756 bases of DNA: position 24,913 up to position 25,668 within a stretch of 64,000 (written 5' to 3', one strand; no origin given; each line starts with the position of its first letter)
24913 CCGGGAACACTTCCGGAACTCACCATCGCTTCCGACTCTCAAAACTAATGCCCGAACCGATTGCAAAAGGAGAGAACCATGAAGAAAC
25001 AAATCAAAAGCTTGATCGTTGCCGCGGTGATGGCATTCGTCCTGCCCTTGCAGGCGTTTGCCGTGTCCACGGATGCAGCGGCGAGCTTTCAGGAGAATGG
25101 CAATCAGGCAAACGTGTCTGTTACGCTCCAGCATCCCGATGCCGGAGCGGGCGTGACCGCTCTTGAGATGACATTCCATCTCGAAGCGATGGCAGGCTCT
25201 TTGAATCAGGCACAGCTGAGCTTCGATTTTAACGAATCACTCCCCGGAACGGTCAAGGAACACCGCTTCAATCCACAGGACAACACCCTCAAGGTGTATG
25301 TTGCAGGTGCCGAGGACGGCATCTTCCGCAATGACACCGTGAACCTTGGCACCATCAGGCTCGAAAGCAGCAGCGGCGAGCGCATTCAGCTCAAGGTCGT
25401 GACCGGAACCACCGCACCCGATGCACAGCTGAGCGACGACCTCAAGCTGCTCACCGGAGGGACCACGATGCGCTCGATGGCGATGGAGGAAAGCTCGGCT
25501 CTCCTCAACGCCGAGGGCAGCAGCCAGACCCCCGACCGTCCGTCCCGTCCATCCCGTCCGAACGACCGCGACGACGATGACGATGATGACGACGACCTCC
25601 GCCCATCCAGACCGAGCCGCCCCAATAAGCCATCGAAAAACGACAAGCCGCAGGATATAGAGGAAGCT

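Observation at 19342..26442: Two-gene surface module: dockerin-bearing M60-like metalloprotease next to a membrane-anchored cohesin-like protein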

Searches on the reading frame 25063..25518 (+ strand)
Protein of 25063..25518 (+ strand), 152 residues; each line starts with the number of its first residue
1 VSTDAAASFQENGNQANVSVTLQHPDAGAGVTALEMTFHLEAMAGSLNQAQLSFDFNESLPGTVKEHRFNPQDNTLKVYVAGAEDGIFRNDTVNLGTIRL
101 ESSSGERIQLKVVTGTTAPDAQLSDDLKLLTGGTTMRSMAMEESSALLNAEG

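Call 14: find_homologous_proteins(query=A2, max_evalue=10)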
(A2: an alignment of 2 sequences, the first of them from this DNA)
Query A2 (2 sequences): 642 candidates shared short words with the query, none scored E <= 10.

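Call 24: search_protein_representatives(alignment_id=A2)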
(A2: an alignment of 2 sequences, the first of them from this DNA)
Query: 2 sequences, 152 profile positions. Proteins with E-value up to 0.001 (for the whole library): 166; up to 1e-10: 27; up to 1e-30: 7. The best 150 are listed.
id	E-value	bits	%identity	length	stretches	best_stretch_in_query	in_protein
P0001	2.3e-83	293.6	-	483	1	1-152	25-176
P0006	5.3e-75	266.4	-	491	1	2-152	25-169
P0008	3.0e-54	199.0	-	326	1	2-151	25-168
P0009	1.1e-48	180.9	-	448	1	3-151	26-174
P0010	5.0e-39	149.6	-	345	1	2-148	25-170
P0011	5.1e-36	139.8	-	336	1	2-149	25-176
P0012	1.2e-34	135.4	-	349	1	2-149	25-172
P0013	2.1e-21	92.4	-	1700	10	73-130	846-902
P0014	3.7e-19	85.1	-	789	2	22-125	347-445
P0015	9.4e-18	80.5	-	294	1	2-151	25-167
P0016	8.2e-15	71.0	-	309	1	3-113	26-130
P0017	5.4e-14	68.3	-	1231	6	75-131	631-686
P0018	9.4e-13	64.3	-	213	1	9-112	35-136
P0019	1.0e-12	64.2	-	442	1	16-112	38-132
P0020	1.2e-12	64.0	-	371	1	3-131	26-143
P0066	4.9e-08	49.0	-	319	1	13-115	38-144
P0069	9.1e-08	48.1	-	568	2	19-102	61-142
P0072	1.7e-07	47.2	-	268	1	7-114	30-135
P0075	5.1e-07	45.7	-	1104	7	49-71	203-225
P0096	7.4e-06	41.9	-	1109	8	73-131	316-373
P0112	2.5e-05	40.2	-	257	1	12-140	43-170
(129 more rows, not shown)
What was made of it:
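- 25063..25518 (+): Cohesin-like N-terminal domain (aa 25-176). 166 relatives in the exhaustive HMMER search (call 24).
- Tried and rejected: The exhaustive HMMER search (call 24) replaced the first.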

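Call 27: search_protein_families(library=pfam, alignment_id=A3, max_evalue=0.01)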
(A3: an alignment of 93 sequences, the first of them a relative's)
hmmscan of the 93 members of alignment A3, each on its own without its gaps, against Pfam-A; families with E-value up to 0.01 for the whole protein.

A. member 1, P0008 (326 aa): 2 families
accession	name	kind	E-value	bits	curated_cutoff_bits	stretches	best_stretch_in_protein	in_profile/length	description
PF15102.11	TMEM154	-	0.0011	19.2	30.3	1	248-323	10-89/153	TMEM154 protein family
PF05808.16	Podoplanin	-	0.0013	19.4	30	1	196-325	8-130/135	Podoplanin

B. families by the number of members that match (of 93 scanned): 44 families (the first 25 are shown)
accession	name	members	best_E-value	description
PF07554.19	FIVAR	8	2.6e-09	FIVAR domain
PF16184.11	Cadherin_3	3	1.5e-14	Cadherin-like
PF00404.24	Dockerin_1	3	2.7e-10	Dockerin type I domain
PF19127.6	Choline_bind_3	2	2.3e-30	Choline-binding repeat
PF01473.26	Choline_bind_1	2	2.1e-20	Putative cell wall binding repeat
PF19699.4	CLSTN_C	2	3.6e-13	Calsyntenin C-terminal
PF00041.27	fn3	2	8.6e-12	Fibronectin type III domain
PF00353.25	HemolysinCabind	2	1.1e-09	RTX calcium-binding nonapeptide repeat (4 copies)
PF19997.5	ivWA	2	2.7e-06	vWA domain found in the FtsH ternary systems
PF02368.24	Big_2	2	5.7e-06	Bacterial Ig-like domain (group 2)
PF22251.1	PFF1_TM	2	3.9e-05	Vacuolar membrane protease, transmembrane domain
PF15102.11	TMEM154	2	0.0011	TMEM154 protein family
PF05808.16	Podoplanin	2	0.0013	Podoplanin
PF05887.16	Trypan_PARP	2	0.0016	Procyclic acidic repetitive protein (PARP)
PF06682.17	SARAF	2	0.0029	SOCE-associated regulatory factor of calcium homoeostasis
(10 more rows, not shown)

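Call 32: search_solved_structures(query=A4, max_evalue=10, show_alignments=3)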
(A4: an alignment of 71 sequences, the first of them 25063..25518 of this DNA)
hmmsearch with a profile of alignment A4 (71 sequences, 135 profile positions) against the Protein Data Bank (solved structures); distinct sequences matched with E-value up to 10: 2.
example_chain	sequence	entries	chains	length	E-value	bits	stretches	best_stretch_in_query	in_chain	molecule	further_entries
5kpe_A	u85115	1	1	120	0.39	13.5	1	5-43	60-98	De novo Beta Sheet Design Protein OR664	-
9j5e_A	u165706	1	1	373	0.59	12.9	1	45-106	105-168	Protein HIR2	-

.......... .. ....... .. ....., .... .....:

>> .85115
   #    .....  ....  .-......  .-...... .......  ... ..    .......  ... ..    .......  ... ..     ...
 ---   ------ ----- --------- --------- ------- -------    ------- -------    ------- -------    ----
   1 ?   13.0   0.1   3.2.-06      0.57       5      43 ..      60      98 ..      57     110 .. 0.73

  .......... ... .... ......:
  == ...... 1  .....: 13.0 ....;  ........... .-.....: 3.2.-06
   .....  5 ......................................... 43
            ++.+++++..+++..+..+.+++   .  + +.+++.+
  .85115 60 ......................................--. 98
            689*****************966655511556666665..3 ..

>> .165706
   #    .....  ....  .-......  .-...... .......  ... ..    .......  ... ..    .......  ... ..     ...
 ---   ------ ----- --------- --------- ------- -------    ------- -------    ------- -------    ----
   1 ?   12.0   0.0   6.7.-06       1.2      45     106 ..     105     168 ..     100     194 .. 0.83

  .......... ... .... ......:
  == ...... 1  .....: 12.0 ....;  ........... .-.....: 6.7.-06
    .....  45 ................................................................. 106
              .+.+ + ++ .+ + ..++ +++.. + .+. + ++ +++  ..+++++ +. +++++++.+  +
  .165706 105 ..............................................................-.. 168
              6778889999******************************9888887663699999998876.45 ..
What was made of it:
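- On Cohesin (PF00963; types I-III): The family profile hits no PDB sequence (call 32).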

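Call 34: find_encoding_contigs(protein=P0008, flank=8000, max_places=2)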
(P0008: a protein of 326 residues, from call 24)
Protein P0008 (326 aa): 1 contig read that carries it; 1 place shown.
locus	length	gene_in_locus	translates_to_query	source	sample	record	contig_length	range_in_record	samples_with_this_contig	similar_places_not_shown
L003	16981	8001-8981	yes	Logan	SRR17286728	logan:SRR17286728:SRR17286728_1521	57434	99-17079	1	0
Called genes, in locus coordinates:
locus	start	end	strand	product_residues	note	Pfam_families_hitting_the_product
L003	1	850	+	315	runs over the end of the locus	?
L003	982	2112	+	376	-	PF04055:Radical_SAM, PF13186:SPASM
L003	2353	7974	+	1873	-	PF00041:fn3, PF13402:Peptidase_M60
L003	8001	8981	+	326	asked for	-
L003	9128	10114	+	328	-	PF04245:NA37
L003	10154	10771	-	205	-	PF00265:TK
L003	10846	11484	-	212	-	PF06971:Put_DNA-bind_N, PF02629:CoA_binding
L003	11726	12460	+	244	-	PF00574:CLP_protease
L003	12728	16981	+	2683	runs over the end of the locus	PF16403:Bact_surface_Ig-like (faint)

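Call 35: find_encoding_contigs(protein=P0009, flank=8000, max_places=2)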
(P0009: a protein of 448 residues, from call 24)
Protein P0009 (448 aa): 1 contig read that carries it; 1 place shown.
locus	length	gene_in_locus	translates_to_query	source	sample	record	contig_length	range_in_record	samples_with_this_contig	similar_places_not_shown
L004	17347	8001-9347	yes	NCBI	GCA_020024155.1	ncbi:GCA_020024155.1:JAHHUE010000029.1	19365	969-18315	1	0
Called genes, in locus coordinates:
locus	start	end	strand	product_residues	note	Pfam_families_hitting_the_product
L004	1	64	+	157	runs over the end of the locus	PF04542:Sigma70_r2, PF08281:Sigma70_r4_2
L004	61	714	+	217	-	PF13490:zf-HC2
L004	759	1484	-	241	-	PF00037:Fer4 (weak), PF12837:Fer4_6, PF13237:Fer4_10 (weak), PF14697:Fer4_21 (faint), PF12838:Fer4_7 (weak), PF27217:AF_0155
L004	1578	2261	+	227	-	PF00027:cNMP_binding, PF13545:HTH_Crp_2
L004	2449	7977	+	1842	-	PF00041:fn3, PF13402:Peptidase_M60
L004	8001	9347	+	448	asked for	-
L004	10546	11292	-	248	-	PF02463:SMC_N, PF09818:ABC_ATPase (faint), PF13476:AAA_23 (faint), PF00005:ABC_tran, PF13304:AAA_21 (weak)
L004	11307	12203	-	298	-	PF00528:BPD_transp_1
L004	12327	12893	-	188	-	PF00497:SBP_bac_3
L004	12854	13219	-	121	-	-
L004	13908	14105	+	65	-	PF12837:Fer4_6 (weak), PF13237:Fer4_10 (weak), PF00037:Fer4 (weak), PF14697:Fer4_21, PF12838:Fer4_7, PF25160:LdpA_Fe-S-bd, PF12837:Fer4_6, PF00037:Fer4, +9 more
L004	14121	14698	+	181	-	PF12801:Fer4_5 (faint)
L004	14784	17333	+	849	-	PF00403:HMA, PF19991:HMA_2 (faint), PF08282:Hydrolase_3 (faint), PF00122:E1-E2_ATPase, PF00702:Hydrolase, PF00403:HMA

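Call 36: find_encoding_contigs(protein=P0010, flank=8000, max_places=2)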
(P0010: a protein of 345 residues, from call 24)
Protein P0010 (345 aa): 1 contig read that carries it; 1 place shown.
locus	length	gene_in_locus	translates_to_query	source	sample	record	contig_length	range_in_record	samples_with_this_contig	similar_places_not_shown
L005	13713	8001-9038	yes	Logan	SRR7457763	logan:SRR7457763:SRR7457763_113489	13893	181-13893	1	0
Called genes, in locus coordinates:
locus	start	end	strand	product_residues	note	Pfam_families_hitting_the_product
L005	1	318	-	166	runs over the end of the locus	?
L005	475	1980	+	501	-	PF01554:MatE (faint), PF01943:Polysacc_synt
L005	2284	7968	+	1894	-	PF00041:fn3, PF13402:Peptidase_M60 (weak)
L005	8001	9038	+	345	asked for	-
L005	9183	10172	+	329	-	PF04245:NA37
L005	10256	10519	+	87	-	-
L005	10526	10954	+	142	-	PF22381:Staph_reg_Sar_Rot, PF01047:MarR, PF12802:MarR_2, PF13463:HTH_27 (weak), PF13601:HTH_34 (faint)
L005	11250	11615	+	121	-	-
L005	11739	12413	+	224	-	PF00072:Response_reg, PF00486:Trans_reg_C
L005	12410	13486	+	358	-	PF00512:HisKA, PF02518:HATPase_c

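Call 38: predict_structure(alignment_id=A4)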
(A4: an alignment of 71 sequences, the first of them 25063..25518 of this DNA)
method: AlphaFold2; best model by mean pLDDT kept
length: 152 residues; sequences in the alignment: 71
mean_pLDDT: 94.1   pTM: 0.88
mean pLDDT of the five models: 94.1, 94.0, 93.7, 93.4, 93.4
residues with pLDDT >= 90: 136; 70-90: 8; 50-70: 8; < 50: 0
segments of 3 or more residues with pLDDT < 50: none
pLDDT, mean of each block of 10 residues (from residue 1): 92 98 96 97 96 98 97 96 95 98 96 82 83 92 97 86
secondary structure, 60 per line:
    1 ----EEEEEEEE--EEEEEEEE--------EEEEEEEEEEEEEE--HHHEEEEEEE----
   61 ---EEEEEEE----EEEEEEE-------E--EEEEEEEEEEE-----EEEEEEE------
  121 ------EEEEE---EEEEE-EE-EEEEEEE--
elements in order: E5-12 E15-22 E31-44 E50-56 E64-70 E75-81 E92-102 E108-114 E127-131 E135-139 E144-150
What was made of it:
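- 25063..25518 (+): AF2 pLDDT 94.1, pTM 0.88 (call 38).
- On Cohesin (PF00963; types I-III): Model pLDDT 94.1, all-beta (call 38).
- The model has pLDDT 94 (call 38). The model has 11 strands, against 9 in a classical cohesin (call 38).
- Tried and rejected: I re-did the N-domain with a 71-sequence alignment (call 38).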

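Call 41: fold_search(model_id=the predicted structure, library=pdb)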
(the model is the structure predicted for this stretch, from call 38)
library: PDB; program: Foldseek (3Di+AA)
matches with E <= 10: 1827; with E <= 0.001: 25
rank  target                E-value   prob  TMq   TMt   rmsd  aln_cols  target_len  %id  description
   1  2vo8                  1.5e-05  1.00  0.55  0.61   4.6       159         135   14  Cohesin module from Clostridium perfringens ATCC13124 family 33 glycoside hydrolase. (released 2008-09-02)
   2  2jh2_C                1.7e-05  1.00  0.46  0.52   5.9       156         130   13  X-ray crystal structure of a cohesin-like module from Clostridium perfringens (released 2007-11-06)
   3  2jh2_A                1.9e-05  1.00  0.55  0.61   4.7       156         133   12  X-ray crystal structure of a cohesin-like module from Clostridium perfringens (released 2007-11-06)
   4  2w1n                  4.7e-05  1.00  0.54  0.39   4.8       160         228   12  cohesin and fibronectin type-III double module construct from the Clostridium perfringens glycoside hydrolase GH84C (released 2009-02-03)
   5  3fnk_A                6.1e-05  1.00  0.48  0.43   7.0       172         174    8  Crystal structure of the second type II cohesin module from the cellulosomal adaptor ScaA scaffoldin of Acetivibrio ce (released 2009-06-23)
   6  2jh2_B                9.0e-05  1.00  0.42  0.46   9.5       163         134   12  X-ray crystal structure of a cohesin-like module from Clostridium perfringens (released 2007-11-06)
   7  7fe0_A                1.1e-04  1.00  0.37  0.31   9.5       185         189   10  AvmM Catalyzes Macrocyclization in Alchivemycin A Biosynthesis (released 2021-09-01)
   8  4dh2_A                1.2e-04  1.00  0.56  0.54   5.6       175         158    7  Crystal structure of Coh-OlpC(Cthe_0452)-Doc435(Cthe_0435) complex: A novel type I Cohesin-Dockerin complex from Clost (released 2012-11-28)
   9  7fe5_A                1.2e-04  1.00  0.37  0.32   9.5       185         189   10  AvmM Catalyzes Macrocyclization in Alchivemycin A Biosynthesis (released 2021-09-01)
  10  2ccl_A                1.3e-04  1.00  0.52  0.53   5.6       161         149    8  THE S45A, T46A MUTANT OF THE TYPE I COHESIN-DOCKERIN COMPLEX FROM THE CELLULOSOME OF CLOSTRIDIUM THERMOCELLUM (released 2007-02-13)
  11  2vn6_A                1.6e-04  1.00  0.55  0.56   5.2       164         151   10  The Clostridium cellulolyticum dockerin displays a dual binding mode for its cohesin partner (released 2008-05-13)
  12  4dh2_C                1.7e-04  1.00  0.59  0.58   5.5       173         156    6  Crystal structure of Coh-OlpC(Cthe_0452)-Doc435(Cthe_0435) complex: A novel type I Cohesin-Dockerin complex from Clost (released 2012-11-28)
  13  3f2l                  1.8e-04  1.00  0.48  0.44   6.5       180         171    8  Crystal structure analysis of the K171A mutation of N-terminal type II cohesin 1 from the cellulosomal ScaB subunit of A (released 2008-12-02)
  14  6kgd_A                2.5e-04  1.00  0.58  0.60   4.6       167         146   10  Crystal structure of CaDoc0917(R49D)-CaCohA2 complex at pH 8.0 (released 2020-07-08)
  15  6kgf_C                2.5e-04  1.00  0.57  0.58   4.7       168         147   10  Crystal structure of CaDoc0917(R16D)-CaCohA2 complex at pH 8.2 (released 2020-07-08)
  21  1ohz_A                7.2e-04  1.00  0.52  0.55   5.6       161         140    8  Cohesin-Dockerin complex from the cellulosome of Clostridium thermocellum (released 2003-11-20)
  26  1aoh_A                1.0e-03  1.00  0.56  0.59   4.5       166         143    8  SINGLE COHESIN DOMAIN FROM THE SCAFFOLDING PROTEIN CIPA OF THE CLOSTRIDIUM THERMOCELLUM CELLULOSOME (released 1998-07-08)
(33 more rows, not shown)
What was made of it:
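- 25063..25518 (+): Foldseek top hits are cohesins: 2vo8, 2jh2, 2w1n, 4dh2, 2ccl, 1ohz, 1aoh (call 41).
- On Cohesin (PF00963; types I-III): Foldseek: 19 of the top 22 PDB hits are cohesins, probability 1.00, E down to 1.5e-5 (call 41). Foldseek TM is 0.55-0.61 for the best cohesins (call 41).
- Closest known: Single-cohesin anchoring proteins OlpA/OlpC of Clostridium. Same: Both structures are among the Foldseek hits (call 41).
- Closest known: Clostridium perfringens non-cellulosomal cohesin. Same: Best structural matches of the ORF2 domain (call 41).
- Checked: It rests on structure (calls 38, 41).
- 19 of the top 22 Foldseek PDB hits are cohesins at probability 1.00, and the best are the C. 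perfringens cohesins of host-glycan hydrolases (call 41). TM scores are moderate (call 41). Cohesins dominate the Foldseek ranking, and the non-cohesin hits have a much lower TM (0.30-0.37; call 41).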

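Call 63: search_protein_families(library=pfam, proteins=[P0013, P0017, P0014, P0069, P0075, P0096], max_evalue=0.01)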
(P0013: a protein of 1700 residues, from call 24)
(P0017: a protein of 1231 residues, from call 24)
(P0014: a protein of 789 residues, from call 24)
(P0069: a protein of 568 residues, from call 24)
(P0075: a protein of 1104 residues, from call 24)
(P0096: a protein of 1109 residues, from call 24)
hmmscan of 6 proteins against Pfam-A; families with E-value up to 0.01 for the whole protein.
P0013 (1700 aa): 4 families
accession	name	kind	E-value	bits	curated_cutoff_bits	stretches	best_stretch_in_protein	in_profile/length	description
PF16184.11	Cadherin_3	-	1.5e-14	54.3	25.5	0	466-524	42-100/106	Cadherin-like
PF19699.4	CLSTN_C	-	3.6e-13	49.6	27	0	334-427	20-114/354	Calsyntenin C-terminal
PF00353.25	HemolysinCabind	-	2.8e-06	27.6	23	1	1569-1604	1-36/36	RTX calcium-binding nonapeptide repeat (4 copies)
PF19997.5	ivWA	-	0.00033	20.4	35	0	1002-1037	213-248/253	vWA domain found in the FtsH ternary systems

P0017 (1231 aa): 5 families
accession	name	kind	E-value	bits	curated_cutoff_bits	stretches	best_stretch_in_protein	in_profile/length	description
PF16184.11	Cadherin_3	-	8.4e-12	45.5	25.5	0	949-981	68-100/106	Cadherin-like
PF00353.25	HemolysinCabind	-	1.1e-09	38.4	23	2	1081-1108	9-36/36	RTX calcium-binding nonapeptide repeat (4 copies)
PF19699.4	CLSTN_C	-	5e-09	36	27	0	391-432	20-59/354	Calsyntenin C-terminal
PF22991.1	Lock_Gag1-like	-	1.7e-06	28.1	27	0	401-415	10-24/44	Gag1-like, lock domain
PF19997.5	ivWA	-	2.7e-06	27.2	35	0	380-412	216-248/253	vWA domain found in the FtsH ternary systems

P0014 (789 aa): 0 families

P0069 (568 aa): 0 families

P0075 (1104 aa): 4 families
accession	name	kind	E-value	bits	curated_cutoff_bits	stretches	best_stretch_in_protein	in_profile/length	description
PF08924.17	Rv2525c_GlyHyd-like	-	8.1e-15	55.9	27.2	1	37-128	108-197/198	Rv2525c-like, glycoside hydrolase-like domain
PF07527.18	Hairy_orange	-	1.9e-09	38.1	25.3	0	291-310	3-22/40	Hairy Orange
PF13505.12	OMP_b-brl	-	3.2e-08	34.4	28.7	0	307-337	117-147/175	Outer membrane protein beta-barrel domain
PF10648.15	Gmad2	-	1.5e-07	32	25.7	0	187-225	44-82/86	Immunoglobulin-like domain of bacterial spore germination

P0096 (1109 aa): 2 families
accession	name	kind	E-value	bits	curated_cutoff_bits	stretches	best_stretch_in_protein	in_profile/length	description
PF16184.11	Cadherin_3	-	3.6e-06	27.4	25.5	0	571-674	5-99/106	Cadherin-like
PF20370.3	DUF6665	-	6.2e-06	26.9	27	0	290-347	37-94/106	Family of unknown function (DUF6665)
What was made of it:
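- Tried and rejected: They are cadherin-like/RTX or otherwise unrelated proteins that match only part of the profile (call 63).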

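Call 65: find_encoding_contigs(protein=P0014, flank=10000, max_places=2)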
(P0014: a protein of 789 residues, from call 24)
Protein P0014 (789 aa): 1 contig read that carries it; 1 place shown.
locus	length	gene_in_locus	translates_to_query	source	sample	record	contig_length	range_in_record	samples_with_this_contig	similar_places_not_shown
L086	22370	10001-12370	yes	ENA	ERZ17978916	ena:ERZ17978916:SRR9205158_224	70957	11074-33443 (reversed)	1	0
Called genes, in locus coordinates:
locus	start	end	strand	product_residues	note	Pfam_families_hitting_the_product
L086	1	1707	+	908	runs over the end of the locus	PF00563:EAL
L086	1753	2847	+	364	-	PF01926:MMR_HSR1, PF02421:FeoB_N, PF06071:YchF-GTPase_C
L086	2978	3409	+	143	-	PF01957:NfeD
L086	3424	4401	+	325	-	PF01145:Band_7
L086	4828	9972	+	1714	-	PF00041:fn3 (weak), PF13402:Peptidase_M60 (weak), PF00754:F5_F8_type_C (weak)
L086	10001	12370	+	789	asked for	-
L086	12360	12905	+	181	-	PF04203:Sortase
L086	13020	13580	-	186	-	PF08291:Peptidase_M15_3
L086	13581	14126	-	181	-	-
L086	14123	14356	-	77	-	-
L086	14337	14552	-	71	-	-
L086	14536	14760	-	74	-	-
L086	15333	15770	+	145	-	PF02082:Rrf2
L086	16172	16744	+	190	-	PF01420:Methylase_S (faint)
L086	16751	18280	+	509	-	PF12161:HsdM_N, PF02384:N6_Mtase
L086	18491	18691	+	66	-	-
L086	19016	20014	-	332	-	PF14057:GGGtGRT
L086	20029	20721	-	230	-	-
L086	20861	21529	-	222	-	PF02589:LUD_dom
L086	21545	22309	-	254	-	PF01987:AIM24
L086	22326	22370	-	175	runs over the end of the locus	PF02482:Ribosomal_S30AE, PF16321:Ribosom_S30AE_C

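Call 66: find_encoding_contigs(protein=P0069, flank=10000, max_places=2)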
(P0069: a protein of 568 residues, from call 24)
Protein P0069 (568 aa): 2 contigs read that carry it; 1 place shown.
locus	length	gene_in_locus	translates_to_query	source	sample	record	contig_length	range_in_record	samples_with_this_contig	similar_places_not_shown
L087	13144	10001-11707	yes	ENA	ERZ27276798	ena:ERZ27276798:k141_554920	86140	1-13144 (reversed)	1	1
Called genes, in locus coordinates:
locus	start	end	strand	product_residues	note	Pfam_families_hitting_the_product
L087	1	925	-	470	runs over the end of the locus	PF01235:Na_Ala_symp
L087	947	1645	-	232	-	-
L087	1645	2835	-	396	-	PF03447:NAD_binding_3, PF00742:Homoserine_dh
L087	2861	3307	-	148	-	-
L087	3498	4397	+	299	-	PF00294:PfkB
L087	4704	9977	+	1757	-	PF00041:fn3 (weak), PF13402:Peptidase_M60, PF00754:F5_F8_type_C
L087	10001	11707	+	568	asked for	-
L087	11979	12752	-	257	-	PF04542:Sigma70_r2, PF04539:Sigma70_r3 (weak), PF08281:Sigma70_r4_2 (weak), PF04545:Sigma70_r4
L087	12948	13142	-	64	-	?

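Call 82: find_encoding_contigs(protein=P0072, flank=8000, max_places=2)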
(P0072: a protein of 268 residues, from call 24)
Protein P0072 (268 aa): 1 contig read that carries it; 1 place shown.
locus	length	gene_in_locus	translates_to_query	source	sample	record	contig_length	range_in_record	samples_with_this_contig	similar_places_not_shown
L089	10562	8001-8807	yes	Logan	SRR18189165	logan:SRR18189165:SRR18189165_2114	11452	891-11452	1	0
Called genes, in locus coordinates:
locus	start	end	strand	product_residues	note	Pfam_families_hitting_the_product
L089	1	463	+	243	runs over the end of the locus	-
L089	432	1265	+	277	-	-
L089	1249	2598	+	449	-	-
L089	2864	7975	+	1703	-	PF00041:fn3, PF21910:GH85_C (faint), PF25059:FN3_DSCAM-DSCAML_C (faint), PF00041:fn3, PF13402:Peptidase_M60, PF00754:F5_F8_type_C, PF22633:F5_F8_type_C_2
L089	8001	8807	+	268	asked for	-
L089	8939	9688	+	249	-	PF14808:TMEM164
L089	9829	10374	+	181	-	PF21349:RUBY_RBDX, PF02915:Rubrerythrin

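Call 83: find_encoding_contigs(protein=P0112, flank=8000, max_places=2)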
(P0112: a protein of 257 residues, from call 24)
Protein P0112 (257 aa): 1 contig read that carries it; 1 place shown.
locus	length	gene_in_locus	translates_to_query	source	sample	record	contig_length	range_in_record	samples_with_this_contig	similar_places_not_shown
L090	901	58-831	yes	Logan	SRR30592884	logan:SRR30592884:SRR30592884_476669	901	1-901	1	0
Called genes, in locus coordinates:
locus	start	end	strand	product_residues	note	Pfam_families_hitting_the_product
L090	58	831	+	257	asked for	-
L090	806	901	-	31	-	?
